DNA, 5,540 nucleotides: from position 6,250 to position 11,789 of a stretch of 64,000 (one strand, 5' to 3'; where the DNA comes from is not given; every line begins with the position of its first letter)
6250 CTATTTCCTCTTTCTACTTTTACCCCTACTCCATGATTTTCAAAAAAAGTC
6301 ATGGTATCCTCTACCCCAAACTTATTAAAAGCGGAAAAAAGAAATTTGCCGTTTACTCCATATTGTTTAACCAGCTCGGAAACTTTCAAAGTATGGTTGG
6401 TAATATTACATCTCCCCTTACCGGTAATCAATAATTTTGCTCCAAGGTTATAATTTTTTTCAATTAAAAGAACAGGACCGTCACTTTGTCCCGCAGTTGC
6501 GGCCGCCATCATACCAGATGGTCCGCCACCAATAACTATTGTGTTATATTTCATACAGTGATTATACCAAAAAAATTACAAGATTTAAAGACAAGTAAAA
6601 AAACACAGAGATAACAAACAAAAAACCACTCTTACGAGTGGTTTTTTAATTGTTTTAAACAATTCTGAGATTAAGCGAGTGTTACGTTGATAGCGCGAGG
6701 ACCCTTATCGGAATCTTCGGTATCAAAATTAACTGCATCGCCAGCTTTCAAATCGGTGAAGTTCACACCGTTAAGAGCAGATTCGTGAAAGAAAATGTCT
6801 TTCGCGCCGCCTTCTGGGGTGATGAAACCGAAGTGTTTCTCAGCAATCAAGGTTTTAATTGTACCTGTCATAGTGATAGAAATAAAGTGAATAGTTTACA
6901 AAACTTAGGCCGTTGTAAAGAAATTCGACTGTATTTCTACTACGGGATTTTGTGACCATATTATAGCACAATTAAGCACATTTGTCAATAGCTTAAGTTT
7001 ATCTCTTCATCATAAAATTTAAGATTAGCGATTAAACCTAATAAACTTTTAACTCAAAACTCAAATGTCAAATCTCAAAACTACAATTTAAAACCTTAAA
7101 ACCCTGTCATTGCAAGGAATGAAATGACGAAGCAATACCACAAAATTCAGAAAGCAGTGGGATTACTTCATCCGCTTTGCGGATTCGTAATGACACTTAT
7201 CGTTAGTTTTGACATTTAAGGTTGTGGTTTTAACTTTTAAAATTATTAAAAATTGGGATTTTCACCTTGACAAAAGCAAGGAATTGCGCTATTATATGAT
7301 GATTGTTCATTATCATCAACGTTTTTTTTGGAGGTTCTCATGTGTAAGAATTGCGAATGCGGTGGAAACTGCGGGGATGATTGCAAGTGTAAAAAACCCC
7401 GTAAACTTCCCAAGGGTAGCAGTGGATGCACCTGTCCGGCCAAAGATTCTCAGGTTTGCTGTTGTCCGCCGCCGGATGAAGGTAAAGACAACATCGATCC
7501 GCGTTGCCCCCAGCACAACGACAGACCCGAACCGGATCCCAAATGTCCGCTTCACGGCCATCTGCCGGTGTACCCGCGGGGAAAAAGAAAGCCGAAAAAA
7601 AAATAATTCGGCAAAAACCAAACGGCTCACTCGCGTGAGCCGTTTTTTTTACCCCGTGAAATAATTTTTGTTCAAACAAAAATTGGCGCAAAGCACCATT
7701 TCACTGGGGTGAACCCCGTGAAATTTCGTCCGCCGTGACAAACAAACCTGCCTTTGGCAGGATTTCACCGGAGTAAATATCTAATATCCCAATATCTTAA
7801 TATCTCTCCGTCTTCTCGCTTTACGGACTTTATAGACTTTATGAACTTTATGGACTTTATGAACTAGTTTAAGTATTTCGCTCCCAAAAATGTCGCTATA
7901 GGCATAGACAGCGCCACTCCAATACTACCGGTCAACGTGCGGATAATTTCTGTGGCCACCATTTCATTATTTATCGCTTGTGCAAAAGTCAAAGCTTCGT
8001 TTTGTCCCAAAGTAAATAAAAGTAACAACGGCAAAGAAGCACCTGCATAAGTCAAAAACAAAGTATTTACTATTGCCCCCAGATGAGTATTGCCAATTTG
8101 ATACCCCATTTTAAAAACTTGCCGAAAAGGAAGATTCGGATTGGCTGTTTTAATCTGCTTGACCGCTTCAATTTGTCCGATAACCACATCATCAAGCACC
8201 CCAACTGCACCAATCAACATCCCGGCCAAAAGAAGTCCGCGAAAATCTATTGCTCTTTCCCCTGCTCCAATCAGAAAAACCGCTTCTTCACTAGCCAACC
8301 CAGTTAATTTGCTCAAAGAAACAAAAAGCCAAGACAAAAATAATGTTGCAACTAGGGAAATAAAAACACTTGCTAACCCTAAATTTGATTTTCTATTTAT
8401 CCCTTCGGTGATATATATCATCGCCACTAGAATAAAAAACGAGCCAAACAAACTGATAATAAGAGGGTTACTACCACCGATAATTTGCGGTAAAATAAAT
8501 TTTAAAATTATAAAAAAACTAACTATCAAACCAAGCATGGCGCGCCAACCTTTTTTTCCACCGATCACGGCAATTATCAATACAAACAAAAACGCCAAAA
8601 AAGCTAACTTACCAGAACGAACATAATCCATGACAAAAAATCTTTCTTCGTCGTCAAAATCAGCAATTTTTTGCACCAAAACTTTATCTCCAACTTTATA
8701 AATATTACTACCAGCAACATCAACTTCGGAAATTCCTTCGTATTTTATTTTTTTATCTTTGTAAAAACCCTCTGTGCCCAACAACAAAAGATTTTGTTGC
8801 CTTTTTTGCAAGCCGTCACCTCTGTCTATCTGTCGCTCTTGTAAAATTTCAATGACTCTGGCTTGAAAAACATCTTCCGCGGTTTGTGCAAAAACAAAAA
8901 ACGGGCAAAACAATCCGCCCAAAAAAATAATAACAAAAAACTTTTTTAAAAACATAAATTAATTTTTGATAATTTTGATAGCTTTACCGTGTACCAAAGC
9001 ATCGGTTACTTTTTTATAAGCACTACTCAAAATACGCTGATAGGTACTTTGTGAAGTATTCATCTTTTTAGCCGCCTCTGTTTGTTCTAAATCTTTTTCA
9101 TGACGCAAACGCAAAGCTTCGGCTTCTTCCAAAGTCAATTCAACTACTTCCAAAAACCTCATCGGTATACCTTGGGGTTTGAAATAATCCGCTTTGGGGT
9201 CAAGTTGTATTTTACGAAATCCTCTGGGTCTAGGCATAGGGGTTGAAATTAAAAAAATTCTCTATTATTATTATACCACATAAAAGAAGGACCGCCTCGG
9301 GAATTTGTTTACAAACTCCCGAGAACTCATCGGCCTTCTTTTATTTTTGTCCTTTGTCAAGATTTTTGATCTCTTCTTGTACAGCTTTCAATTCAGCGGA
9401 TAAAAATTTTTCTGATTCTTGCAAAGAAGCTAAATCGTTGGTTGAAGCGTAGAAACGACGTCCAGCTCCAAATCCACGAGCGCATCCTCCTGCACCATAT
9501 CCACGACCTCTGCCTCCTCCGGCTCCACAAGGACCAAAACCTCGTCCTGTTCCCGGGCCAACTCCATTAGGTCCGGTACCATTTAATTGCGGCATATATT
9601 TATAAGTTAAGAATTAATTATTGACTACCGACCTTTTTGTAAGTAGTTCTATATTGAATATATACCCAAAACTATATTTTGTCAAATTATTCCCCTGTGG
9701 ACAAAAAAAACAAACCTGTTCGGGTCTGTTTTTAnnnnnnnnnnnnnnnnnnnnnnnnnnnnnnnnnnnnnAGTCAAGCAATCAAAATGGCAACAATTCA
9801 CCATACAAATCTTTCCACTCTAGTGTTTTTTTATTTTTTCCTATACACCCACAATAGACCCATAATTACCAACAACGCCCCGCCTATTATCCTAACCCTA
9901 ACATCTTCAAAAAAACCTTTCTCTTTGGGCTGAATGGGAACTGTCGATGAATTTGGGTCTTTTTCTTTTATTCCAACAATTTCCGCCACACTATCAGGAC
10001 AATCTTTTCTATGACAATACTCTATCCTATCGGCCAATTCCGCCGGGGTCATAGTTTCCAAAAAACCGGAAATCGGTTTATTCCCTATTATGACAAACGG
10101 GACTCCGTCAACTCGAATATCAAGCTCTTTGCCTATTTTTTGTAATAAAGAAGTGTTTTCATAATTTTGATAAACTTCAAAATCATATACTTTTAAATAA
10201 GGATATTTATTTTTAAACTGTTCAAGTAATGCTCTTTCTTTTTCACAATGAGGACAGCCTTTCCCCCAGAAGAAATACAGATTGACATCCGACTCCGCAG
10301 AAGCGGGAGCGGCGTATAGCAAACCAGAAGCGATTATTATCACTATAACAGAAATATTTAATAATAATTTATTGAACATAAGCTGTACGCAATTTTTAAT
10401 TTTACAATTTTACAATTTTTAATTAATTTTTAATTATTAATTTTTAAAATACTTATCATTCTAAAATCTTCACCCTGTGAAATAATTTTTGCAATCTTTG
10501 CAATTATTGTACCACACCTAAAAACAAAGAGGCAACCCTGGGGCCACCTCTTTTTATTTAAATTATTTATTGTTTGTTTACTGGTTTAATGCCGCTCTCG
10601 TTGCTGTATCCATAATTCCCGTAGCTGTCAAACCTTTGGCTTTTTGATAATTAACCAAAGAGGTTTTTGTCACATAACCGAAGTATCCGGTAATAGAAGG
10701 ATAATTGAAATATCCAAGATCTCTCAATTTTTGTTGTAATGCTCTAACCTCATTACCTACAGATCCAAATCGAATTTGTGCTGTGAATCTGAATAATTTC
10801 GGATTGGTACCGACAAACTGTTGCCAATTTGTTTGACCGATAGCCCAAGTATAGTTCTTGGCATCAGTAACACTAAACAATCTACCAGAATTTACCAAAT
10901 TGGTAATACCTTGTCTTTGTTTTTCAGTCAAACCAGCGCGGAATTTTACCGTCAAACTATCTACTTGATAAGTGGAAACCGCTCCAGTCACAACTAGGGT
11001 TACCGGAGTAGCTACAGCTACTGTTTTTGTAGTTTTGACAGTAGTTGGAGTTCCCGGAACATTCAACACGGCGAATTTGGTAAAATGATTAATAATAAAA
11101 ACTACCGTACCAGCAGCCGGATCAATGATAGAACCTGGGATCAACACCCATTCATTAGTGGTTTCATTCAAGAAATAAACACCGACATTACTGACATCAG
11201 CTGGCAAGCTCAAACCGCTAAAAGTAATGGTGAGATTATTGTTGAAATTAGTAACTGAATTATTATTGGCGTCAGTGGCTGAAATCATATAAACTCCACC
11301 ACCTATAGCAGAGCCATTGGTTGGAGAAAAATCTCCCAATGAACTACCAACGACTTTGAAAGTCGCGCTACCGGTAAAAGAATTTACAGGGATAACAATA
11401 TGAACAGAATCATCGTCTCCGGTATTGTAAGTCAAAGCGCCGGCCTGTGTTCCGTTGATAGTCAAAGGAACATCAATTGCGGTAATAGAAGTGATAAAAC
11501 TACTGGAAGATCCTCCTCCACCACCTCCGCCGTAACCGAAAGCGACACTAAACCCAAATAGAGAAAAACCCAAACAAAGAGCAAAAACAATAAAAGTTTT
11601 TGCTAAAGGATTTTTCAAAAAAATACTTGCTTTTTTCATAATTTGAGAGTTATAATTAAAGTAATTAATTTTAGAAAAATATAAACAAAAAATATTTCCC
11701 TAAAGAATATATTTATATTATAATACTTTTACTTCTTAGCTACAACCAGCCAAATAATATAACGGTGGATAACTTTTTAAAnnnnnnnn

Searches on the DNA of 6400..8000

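Call 81: search_rna_families(source=window, start=6400, end=8000, threshold=evalue, max_evalue=0.1)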
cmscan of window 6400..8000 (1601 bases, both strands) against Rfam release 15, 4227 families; matches with E-value up to 0.1: 3.
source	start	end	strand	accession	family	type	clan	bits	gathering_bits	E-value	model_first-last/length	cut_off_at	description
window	6617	6995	-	RF01766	cspA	Cis-reg; thermoregulator;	-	41.5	78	7.3e-09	1-428/428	no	cspA thermoregulator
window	6616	6676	-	RF01859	Phe_leader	Cis-reg; leader;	-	27.1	55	0.065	1-125/125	no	Phenylalanine leader peptide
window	7257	7339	-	RF02211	ZFAT-AS1_1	Gene; lncRNA;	-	21.8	80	0.098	1-79/79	no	ZFAT antisense RNA 1 conserved region 1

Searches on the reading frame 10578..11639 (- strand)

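Call 67: search_protein_families(library=pfam, proteins=[window:10578-11639:-], max_evalue=0.00001)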
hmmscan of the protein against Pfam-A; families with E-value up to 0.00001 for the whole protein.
window:10578-11639:- (353 aa): 1 family
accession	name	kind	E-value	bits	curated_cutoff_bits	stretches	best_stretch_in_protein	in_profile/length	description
PF01471.23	PG_binding_1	-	2.3e-16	60.1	23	1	295-351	2-57/57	Putative peptidoglycan binding domain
